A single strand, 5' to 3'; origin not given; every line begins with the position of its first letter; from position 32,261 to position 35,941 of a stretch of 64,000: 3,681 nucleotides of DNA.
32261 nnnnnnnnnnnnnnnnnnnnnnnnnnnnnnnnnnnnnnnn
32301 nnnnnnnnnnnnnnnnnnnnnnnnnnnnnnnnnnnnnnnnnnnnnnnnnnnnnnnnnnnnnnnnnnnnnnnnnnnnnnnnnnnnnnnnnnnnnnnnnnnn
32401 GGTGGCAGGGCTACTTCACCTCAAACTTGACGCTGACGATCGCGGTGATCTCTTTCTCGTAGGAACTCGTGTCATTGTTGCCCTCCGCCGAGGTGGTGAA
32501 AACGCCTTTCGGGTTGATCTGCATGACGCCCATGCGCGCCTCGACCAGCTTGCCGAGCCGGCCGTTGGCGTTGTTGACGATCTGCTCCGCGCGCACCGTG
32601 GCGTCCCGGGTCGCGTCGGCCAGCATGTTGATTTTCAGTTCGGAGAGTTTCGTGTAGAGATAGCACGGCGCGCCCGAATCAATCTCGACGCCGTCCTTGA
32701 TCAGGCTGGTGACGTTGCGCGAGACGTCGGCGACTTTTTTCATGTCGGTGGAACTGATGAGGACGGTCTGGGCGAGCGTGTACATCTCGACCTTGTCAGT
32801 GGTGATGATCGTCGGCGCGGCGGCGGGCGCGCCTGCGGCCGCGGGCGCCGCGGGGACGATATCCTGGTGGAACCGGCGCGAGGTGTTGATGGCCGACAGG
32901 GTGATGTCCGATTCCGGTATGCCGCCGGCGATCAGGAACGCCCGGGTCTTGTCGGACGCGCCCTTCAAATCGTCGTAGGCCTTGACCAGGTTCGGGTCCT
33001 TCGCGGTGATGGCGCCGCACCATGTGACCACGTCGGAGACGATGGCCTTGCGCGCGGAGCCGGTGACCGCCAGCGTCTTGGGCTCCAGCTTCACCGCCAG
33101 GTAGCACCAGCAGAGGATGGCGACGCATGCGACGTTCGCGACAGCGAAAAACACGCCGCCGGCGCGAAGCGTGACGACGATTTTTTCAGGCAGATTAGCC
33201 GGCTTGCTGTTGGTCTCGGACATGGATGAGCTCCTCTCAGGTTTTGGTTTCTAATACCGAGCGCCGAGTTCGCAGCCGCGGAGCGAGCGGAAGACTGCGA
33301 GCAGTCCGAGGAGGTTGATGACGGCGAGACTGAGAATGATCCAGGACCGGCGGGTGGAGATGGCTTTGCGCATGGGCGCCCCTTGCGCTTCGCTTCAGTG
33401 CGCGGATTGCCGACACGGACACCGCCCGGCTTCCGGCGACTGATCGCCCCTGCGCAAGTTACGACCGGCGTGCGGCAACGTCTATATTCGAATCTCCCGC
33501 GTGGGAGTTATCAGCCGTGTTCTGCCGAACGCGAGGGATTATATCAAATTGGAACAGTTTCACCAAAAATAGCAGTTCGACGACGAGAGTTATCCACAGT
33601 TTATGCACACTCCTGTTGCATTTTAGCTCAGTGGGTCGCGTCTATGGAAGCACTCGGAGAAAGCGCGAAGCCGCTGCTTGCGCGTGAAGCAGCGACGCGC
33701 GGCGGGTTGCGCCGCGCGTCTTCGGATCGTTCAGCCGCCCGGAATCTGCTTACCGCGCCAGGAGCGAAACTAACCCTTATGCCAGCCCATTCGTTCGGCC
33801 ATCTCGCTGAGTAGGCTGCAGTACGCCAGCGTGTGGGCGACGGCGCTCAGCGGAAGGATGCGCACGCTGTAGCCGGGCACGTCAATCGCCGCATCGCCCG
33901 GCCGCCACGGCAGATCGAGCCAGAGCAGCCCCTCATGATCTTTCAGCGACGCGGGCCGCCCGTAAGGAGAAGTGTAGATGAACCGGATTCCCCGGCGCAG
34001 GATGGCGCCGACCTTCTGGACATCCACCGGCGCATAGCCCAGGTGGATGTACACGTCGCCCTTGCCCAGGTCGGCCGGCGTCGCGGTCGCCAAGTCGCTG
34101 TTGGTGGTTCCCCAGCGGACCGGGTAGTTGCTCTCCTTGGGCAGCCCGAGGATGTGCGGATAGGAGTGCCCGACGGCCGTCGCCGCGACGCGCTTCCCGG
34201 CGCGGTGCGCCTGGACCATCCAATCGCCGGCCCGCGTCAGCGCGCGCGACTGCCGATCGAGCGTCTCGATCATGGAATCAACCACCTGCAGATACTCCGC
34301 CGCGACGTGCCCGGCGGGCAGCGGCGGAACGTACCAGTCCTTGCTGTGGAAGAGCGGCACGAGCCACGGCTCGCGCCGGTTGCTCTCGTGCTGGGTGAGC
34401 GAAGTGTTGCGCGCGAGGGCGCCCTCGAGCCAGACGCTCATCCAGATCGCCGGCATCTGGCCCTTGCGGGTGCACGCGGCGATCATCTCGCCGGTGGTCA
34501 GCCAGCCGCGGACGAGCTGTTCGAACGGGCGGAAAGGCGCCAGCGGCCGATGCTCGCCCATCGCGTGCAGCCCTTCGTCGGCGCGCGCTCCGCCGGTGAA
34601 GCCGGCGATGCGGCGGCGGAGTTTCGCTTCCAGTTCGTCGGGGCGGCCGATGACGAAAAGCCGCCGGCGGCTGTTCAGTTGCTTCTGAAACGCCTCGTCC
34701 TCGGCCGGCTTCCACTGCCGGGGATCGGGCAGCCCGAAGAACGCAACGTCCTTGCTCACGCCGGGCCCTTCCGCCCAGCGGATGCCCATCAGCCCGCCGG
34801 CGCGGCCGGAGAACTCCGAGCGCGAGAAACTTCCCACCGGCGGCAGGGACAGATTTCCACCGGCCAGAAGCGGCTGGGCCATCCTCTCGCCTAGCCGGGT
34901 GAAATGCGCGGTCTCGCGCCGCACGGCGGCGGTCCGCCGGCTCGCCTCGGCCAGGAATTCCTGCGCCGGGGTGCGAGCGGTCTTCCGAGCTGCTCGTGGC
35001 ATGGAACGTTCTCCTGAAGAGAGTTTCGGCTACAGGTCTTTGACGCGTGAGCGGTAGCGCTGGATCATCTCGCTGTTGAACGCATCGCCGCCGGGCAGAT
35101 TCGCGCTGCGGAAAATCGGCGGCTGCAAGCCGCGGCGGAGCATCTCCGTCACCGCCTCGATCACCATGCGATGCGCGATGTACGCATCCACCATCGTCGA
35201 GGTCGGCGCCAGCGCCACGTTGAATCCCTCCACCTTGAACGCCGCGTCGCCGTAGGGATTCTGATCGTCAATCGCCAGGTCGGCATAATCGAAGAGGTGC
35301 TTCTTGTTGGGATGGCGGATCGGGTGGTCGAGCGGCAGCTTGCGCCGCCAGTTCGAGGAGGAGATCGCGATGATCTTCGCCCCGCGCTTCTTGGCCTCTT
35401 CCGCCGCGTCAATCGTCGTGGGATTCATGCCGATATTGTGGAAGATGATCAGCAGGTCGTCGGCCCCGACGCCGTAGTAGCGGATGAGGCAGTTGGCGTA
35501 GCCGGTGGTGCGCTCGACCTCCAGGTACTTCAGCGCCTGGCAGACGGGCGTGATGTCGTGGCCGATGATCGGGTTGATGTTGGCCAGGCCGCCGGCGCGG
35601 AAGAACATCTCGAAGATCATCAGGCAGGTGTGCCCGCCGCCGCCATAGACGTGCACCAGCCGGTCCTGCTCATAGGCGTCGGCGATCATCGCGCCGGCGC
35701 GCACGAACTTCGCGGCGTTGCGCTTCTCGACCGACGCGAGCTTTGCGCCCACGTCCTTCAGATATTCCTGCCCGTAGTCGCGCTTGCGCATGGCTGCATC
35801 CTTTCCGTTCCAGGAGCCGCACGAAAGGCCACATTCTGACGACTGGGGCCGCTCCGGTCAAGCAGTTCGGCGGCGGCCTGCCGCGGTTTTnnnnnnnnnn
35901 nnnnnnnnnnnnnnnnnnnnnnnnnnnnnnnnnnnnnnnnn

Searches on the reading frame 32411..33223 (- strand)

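Call 15: search_protein_families(library=pfam, proteins=[window:32411-33223:-], max_evalue=0.001)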
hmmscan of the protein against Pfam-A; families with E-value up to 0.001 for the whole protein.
window:32411-33223:- (270 aa): 1 family
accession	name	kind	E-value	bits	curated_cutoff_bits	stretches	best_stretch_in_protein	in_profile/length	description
PF04402.19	SIMPL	-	4.5e-20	73.2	25.2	1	52-267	2-205/205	Protein of unknown function (DUF541)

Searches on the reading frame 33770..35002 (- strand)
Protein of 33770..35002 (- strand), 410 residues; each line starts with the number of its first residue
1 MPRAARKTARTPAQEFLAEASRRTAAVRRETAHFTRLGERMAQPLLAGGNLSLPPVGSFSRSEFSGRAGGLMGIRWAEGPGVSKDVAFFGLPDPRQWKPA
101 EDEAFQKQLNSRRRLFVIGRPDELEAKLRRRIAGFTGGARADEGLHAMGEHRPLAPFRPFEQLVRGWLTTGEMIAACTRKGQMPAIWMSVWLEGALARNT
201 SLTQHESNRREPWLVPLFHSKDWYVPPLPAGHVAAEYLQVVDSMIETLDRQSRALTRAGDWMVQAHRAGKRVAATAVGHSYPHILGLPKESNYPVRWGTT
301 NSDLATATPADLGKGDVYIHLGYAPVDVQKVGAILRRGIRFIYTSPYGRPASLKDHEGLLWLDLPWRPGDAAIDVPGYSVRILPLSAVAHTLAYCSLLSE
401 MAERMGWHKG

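Call 15: search_protein_families(library=pfam, proteins=[window:33770-35002:-], max_evalue=0.001)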
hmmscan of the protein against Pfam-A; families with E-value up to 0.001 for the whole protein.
window:33770-35002:- (410 aa): 0 families

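Call 17: search_protein_families(library=pfam, proteins=[window:33770-35002:-], max_evalue=1)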
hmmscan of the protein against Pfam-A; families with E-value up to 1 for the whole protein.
window:33770-35002:- (410 aa): 1 family
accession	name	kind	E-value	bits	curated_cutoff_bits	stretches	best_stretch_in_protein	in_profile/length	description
PF13580.11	SIS_2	-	0.022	15.2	27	1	236-280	1-46/138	SIS domain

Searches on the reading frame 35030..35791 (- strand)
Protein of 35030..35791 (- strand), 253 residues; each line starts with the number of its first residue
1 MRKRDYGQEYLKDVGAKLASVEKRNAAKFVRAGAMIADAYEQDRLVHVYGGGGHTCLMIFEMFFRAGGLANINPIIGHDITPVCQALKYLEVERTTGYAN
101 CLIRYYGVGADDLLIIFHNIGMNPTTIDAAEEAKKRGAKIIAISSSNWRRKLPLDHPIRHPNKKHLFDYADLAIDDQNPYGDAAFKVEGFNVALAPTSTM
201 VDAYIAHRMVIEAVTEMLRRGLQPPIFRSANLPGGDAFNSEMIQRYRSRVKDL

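Call 15: search_protein_families(library=pfam, proteins=[window:35030-35791:-], max_evalue=0.001)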
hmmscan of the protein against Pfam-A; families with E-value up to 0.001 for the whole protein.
window:35030-35791:- (253 aa): 2 families
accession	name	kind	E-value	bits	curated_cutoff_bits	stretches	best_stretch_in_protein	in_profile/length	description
PF13580.11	SIS_2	-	2.2e-30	105.9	27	1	9-145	1-138/138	SIS domain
PF01380.27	SIS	-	6e-05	23.3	25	1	109-146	52-89/131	SIS domain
